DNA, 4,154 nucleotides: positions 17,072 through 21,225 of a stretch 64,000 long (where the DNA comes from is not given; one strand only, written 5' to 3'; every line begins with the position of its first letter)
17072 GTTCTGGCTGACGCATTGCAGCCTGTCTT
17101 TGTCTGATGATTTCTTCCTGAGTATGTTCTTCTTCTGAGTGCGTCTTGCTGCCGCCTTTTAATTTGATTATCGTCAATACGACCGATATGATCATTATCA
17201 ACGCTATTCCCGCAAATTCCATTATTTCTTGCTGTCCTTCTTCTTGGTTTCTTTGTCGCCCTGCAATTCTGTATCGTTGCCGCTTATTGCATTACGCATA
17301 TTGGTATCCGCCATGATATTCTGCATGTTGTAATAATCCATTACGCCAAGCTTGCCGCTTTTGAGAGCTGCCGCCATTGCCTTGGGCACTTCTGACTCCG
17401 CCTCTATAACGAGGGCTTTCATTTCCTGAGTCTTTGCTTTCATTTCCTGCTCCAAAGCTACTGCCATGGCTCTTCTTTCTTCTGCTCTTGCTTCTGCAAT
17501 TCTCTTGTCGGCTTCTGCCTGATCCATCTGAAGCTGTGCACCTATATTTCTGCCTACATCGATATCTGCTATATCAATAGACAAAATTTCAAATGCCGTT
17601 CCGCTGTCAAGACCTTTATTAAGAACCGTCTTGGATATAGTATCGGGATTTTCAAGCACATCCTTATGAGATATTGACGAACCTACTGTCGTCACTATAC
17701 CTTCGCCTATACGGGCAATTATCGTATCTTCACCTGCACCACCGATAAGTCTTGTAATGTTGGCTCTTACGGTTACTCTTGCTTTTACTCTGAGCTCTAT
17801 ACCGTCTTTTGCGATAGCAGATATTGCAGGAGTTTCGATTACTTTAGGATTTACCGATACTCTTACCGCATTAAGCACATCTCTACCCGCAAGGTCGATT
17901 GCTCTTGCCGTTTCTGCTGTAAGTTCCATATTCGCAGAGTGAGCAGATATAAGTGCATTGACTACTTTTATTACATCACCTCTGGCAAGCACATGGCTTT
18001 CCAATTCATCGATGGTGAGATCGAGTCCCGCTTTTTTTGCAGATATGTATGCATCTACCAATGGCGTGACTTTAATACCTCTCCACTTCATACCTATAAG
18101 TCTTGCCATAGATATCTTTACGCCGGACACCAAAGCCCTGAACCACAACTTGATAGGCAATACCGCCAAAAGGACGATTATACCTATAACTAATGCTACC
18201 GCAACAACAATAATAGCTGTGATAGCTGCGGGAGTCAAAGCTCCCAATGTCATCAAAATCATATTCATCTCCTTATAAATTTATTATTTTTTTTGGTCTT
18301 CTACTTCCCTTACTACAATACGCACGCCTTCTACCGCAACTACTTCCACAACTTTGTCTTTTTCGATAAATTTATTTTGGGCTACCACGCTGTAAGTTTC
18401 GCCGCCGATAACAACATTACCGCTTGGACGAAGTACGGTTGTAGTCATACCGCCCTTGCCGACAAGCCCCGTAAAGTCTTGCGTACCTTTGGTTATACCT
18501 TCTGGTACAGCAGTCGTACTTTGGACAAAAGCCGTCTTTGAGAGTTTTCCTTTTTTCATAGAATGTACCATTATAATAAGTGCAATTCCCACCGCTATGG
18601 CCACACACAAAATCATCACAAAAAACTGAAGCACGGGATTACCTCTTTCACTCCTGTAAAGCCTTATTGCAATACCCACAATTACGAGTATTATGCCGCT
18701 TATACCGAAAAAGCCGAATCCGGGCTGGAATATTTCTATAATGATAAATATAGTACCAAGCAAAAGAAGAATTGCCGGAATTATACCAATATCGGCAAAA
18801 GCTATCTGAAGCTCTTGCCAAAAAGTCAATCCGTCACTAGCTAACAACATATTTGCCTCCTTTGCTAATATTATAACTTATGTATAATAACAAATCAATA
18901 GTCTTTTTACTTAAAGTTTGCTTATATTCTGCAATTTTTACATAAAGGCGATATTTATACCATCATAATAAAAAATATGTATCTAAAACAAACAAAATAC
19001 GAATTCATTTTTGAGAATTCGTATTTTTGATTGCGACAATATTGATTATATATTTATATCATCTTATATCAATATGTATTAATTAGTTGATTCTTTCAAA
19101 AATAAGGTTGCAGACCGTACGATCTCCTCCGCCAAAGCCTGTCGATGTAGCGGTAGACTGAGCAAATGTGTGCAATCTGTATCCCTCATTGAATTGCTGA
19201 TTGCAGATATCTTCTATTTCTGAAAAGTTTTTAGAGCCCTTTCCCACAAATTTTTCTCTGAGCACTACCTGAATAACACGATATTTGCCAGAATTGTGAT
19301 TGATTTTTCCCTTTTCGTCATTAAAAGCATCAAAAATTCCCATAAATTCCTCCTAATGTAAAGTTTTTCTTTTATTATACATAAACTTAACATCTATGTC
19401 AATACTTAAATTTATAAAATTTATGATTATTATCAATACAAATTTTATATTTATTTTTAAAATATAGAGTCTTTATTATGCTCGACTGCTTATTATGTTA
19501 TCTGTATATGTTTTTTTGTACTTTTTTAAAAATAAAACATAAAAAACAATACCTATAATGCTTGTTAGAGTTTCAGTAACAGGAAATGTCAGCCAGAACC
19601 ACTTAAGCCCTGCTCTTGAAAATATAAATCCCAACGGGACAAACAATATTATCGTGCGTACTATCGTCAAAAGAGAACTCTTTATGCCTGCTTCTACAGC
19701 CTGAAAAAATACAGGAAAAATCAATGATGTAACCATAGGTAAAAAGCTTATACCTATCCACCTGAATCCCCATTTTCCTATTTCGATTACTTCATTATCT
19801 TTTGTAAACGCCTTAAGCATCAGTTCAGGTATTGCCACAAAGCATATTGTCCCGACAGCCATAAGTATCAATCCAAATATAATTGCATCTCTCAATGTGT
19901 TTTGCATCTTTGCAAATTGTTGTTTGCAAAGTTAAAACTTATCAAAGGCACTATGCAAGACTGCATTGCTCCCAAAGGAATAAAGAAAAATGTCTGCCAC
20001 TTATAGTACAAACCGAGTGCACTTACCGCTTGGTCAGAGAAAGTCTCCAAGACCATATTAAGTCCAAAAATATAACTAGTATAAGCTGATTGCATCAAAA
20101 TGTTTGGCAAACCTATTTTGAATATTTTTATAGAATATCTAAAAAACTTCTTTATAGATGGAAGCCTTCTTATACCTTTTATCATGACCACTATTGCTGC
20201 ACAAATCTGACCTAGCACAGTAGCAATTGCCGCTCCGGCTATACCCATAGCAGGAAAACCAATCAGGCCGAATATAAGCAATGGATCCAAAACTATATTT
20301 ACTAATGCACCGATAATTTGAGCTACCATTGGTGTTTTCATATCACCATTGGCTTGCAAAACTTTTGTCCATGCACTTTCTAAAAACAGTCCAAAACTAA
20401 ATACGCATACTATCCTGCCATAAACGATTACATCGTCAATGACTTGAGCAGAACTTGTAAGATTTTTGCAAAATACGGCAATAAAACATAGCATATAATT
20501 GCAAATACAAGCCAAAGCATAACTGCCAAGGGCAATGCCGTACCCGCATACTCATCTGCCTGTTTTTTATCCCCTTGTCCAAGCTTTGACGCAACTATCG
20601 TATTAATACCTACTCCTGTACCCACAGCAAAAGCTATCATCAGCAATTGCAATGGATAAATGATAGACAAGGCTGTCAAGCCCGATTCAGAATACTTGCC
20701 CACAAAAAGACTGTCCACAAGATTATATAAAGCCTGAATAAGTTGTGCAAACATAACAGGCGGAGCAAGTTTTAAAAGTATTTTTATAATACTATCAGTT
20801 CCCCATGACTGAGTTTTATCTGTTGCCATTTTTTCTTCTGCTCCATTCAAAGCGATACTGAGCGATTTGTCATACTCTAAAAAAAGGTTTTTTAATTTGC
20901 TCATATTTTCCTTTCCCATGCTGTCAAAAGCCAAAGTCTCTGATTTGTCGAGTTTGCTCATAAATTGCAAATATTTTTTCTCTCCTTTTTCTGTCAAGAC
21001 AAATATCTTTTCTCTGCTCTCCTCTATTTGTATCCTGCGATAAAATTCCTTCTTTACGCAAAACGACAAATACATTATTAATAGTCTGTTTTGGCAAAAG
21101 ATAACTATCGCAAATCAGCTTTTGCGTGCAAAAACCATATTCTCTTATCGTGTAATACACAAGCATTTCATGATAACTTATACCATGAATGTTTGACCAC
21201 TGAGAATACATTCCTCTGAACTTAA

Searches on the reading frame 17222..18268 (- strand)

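Call 50: search_protein_families(library=pfam, proteins=[window:17222-18268:-], max_evalue=0.001)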
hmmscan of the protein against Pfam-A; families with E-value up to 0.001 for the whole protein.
window:17222-18268:- (348 aa): 2 families
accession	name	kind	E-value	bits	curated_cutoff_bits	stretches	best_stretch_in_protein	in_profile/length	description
PF12127.13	FloA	-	1.3e-150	501.2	34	1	20-331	2-313/314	Flotillin-like protein FloA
PF01145.31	Band_7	-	0.00016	22.3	23.6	1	135-264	36-171/176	SPFH domain / Band 7 family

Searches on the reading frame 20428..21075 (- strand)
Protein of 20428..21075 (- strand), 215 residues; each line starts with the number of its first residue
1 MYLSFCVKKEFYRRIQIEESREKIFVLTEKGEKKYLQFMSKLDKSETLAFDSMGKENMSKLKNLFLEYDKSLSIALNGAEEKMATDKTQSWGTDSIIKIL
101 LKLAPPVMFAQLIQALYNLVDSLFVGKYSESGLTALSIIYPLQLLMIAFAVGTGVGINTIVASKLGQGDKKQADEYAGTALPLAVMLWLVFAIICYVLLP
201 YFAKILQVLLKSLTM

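Call 50: search_protein_families(library=pfam, proteins=[window:20428-21075:-], max_evalue=0.001)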
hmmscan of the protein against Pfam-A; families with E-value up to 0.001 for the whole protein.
window:20428-21075:- (215 aa): 1 family
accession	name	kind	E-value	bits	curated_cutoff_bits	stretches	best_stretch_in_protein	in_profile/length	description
PF01554.23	MatE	-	5.2e-18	65.7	24.9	1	106-207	1-102/161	MatE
